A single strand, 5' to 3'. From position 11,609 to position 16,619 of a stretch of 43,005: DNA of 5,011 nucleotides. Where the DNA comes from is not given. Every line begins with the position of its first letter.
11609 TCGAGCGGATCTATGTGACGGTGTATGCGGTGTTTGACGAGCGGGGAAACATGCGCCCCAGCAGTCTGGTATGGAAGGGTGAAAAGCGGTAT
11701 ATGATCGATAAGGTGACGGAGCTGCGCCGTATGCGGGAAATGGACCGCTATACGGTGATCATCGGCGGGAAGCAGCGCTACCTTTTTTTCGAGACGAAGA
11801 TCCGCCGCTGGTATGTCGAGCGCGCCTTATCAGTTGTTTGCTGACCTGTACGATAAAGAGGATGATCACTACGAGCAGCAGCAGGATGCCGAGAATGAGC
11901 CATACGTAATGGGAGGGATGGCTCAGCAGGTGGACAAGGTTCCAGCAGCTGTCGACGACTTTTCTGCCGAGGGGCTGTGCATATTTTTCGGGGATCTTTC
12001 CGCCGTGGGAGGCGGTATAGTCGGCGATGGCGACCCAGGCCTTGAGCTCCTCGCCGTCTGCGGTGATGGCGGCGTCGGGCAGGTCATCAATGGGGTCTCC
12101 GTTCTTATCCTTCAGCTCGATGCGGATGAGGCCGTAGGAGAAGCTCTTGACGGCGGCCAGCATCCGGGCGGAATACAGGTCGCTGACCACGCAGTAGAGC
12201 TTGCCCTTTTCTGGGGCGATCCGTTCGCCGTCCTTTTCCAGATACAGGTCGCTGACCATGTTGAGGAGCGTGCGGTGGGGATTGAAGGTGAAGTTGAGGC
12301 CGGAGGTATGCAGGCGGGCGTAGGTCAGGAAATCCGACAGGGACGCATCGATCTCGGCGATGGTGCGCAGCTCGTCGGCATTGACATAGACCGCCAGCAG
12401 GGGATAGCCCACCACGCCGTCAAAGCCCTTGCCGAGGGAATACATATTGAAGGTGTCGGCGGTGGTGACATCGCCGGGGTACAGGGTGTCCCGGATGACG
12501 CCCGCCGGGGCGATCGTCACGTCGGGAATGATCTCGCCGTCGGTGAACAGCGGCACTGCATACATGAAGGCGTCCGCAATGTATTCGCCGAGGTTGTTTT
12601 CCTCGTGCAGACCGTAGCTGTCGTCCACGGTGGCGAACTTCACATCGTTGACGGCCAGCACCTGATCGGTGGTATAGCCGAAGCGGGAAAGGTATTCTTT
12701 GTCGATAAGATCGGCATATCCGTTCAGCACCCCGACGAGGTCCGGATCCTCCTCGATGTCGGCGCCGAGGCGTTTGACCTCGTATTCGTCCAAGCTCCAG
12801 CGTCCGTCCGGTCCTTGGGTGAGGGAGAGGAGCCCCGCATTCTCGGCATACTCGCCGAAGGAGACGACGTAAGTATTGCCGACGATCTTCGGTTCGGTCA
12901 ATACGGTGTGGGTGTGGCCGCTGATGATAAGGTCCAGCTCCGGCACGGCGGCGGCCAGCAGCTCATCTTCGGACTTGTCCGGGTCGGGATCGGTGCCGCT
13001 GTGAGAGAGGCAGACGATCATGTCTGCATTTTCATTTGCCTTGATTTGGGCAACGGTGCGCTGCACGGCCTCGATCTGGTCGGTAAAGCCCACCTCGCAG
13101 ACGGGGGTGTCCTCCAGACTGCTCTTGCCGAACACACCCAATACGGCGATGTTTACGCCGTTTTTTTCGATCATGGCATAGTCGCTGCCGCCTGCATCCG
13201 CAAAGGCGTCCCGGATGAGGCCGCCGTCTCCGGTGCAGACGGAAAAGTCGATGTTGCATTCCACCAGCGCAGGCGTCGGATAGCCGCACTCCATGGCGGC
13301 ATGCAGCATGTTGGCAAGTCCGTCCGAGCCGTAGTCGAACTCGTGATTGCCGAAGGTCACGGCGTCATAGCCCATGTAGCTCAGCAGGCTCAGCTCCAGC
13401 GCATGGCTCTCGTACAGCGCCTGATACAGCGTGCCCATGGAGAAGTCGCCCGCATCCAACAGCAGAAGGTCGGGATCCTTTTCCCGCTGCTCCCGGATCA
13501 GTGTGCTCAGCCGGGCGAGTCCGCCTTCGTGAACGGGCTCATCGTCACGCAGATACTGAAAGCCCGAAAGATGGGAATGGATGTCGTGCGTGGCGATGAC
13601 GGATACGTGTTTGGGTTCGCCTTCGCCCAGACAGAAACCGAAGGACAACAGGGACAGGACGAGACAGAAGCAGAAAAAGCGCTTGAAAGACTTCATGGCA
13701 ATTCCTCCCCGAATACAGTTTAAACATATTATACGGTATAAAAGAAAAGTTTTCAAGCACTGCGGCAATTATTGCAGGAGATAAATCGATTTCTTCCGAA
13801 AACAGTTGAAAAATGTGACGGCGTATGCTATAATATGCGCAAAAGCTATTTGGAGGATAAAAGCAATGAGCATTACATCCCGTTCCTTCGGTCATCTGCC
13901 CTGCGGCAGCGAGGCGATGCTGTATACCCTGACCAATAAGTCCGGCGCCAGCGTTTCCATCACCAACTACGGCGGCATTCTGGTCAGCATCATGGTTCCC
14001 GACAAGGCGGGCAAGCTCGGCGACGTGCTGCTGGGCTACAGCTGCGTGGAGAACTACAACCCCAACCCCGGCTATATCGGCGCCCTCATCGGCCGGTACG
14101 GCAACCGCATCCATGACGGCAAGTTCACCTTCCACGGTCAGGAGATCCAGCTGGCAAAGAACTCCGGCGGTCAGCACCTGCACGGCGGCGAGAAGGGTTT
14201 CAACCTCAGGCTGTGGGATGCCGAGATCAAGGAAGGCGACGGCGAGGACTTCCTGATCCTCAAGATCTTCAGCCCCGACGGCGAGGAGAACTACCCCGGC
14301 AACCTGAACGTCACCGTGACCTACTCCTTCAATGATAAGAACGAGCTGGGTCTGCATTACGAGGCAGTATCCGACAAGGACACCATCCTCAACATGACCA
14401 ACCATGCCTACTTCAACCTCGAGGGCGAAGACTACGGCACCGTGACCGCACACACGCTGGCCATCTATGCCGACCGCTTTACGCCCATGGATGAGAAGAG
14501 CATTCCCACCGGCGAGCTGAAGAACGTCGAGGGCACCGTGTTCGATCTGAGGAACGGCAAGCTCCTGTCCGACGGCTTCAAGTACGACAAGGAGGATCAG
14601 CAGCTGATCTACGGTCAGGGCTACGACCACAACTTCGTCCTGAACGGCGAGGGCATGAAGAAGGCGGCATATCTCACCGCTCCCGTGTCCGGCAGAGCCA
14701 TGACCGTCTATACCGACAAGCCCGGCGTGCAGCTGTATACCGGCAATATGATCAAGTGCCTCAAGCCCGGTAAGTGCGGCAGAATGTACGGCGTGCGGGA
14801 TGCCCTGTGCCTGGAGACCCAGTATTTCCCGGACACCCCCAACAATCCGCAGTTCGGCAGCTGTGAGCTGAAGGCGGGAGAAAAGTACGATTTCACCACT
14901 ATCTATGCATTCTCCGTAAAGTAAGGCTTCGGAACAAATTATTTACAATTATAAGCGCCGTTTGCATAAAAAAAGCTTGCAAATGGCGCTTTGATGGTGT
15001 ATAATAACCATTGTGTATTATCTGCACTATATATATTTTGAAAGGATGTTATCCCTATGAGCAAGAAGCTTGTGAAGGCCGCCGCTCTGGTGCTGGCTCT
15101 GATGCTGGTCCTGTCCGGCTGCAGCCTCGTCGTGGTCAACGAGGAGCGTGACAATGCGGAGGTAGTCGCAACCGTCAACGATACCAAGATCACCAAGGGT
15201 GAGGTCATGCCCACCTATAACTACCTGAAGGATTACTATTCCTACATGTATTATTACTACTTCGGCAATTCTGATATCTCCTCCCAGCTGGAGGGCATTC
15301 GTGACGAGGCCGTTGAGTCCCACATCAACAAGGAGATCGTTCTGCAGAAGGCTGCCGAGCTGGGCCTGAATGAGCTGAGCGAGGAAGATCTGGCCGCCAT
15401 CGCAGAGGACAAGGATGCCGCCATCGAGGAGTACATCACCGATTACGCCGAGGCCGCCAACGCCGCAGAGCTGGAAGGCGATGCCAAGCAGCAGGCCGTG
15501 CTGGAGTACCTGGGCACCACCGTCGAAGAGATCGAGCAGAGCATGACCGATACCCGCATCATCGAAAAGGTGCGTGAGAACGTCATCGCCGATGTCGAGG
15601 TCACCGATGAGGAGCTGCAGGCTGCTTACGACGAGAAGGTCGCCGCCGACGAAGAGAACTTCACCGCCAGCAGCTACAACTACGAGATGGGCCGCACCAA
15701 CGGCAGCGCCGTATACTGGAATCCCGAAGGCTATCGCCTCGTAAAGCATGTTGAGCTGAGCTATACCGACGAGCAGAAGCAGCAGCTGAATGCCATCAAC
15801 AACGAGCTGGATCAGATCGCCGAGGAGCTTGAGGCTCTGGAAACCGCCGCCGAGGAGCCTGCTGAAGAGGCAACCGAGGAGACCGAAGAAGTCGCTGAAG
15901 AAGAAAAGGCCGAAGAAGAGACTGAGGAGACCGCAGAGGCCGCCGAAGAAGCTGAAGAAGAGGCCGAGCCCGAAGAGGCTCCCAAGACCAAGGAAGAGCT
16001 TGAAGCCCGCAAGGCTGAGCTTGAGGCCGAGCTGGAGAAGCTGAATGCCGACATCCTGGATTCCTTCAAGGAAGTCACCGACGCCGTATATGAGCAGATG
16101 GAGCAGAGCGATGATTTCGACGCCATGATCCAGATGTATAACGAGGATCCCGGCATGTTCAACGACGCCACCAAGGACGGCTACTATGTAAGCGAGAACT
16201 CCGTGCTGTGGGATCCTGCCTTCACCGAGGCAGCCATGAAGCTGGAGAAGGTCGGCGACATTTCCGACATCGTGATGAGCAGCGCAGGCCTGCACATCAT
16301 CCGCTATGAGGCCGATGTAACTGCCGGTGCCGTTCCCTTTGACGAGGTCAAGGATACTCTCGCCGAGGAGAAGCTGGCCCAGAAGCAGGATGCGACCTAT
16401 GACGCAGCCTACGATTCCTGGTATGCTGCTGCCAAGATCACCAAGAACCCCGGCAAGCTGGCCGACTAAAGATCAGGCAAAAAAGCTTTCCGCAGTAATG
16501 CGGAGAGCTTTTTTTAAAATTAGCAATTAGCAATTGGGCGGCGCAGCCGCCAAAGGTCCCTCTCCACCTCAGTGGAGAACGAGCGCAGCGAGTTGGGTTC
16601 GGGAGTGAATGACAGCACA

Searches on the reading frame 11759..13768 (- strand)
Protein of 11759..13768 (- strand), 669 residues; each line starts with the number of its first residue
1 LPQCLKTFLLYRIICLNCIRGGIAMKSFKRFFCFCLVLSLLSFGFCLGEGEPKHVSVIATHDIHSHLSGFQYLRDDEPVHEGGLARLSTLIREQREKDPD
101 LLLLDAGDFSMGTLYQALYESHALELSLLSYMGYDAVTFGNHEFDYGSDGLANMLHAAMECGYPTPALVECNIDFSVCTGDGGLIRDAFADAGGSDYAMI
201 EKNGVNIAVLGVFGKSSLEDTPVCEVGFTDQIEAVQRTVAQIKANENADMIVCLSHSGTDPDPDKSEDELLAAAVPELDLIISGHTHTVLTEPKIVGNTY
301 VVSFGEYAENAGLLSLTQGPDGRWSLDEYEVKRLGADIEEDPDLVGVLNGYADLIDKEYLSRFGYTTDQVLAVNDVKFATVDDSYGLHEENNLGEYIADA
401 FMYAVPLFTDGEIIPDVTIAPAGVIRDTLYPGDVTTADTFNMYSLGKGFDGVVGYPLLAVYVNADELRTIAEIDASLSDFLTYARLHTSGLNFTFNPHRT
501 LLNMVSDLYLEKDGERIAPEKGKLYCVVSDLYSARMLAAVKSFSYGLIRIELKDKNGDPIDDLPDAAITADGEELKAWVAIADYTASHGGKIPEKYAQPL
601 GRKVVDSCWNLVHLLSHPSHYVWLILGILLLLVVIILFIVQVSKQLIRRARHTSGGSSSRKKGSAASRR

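Call 93: search_protein_families(library=pfam, proteins=[window:11759-13768:-], max_evalue=0.00001)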
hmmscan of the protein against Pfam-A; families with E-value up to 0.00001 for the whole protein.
window:11759-13768:- (669 aa): 3 families
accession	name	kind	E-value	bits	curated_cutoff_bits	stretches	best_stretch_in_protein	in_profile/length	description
PF00149.33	Metallophos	-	6.3e-12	46.8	21.5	1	62-288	8-190/191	Calcineurin-like phosphoesterase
PF02872.23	5_nucleotid_C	-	3.5e-10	40.6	23.6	1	388-533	19-146/158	5'-nucleotidase, C-terminal domain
PF09587.15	PGA_cap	-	1.5e-07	31.6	27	0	196-289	122-233/255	Bacterial capsule synthesis protein PGA_cap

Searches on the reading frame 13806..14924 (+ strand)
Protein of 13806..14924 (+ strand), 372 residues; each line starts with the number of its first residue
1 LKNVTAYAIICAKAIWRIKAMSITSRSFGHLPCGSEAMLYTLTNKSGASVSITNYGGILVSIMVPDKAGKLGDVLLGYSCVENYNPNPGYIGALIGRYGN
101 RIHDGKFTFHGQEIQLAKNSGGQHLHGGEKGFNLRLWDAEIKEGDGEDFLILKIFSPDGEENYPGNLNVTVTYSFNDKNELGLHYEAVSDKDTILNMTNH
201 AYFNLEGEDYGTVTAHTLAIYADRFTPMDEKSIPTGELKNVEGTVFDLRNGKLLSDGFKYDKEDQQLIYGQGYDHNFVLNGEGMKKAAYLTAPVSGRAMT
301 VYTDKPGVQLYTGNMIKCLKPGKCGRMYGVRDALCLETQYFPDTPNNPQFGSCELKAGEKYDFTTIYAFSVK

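Call 10: search_protein_families(library=pfam, proteins=[window:13806-14924:+], max_evalue=0.001)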
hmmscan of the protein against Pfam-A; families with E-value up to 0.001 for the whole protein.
window:13806-14924:+ (372 aa): 1 family
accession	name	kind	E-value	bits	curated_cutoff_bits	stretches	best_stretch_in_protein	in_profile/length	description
PF01263.26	Aldose_epim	-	9.9e-87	291.5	27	1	39-367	2-298/299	Aldose 1-epimerase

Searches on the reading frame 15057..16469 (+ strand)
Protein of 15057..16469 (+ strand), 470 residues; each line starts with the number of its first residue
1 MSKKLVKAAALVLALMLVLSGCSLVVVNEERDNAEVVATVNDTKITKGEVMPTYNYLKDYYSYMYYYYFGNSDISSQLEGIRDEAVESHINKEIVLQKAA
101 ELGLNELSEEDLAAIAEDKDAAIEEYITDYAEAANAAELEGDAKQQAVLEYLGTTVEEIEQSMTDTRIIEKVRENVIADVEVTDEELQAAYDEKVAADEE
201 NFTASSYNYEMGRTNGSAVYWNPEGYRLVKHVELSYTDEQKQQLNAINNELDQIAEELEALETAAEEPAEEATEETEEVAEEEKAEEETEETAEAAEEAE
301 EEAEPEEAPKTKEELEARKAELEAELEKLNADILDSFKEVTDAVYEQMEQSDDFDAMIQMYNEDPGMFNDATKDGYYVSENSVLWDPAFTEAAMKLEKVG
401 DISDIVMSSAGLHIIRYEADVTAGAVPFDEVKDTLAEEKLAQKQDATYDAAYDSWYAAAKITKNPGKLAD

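Call 10: search_protein_families(library=pfam, proteins=[window:15057-16469:+], max_evalue=0.001)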
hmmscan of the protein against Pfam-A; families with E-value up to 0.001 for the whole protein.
window:15057-16469:+ (470 aa): 4 families
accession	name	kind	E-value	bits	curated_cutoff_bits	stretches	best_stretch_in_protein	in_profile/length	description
PF13624.11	SurA_N_3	-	1.5e-09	38.3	27.2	1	5-110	13-112/162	SurA-like N-terminal domain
PF00639.27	Rotamase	-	9.5e-07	30.1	21.7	1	338-418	19-96/97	PPIC-type PPIASE domain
PF13623.11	SurA_N_2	-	2.4e-06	27.9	28.5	1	11-115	18-118/145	SurA-like N-terminal domain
PF13616.12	Rotamase_3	-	8.4e-06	26.8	22.5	1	338-417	37-112/116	PPIC-type PPIASE domain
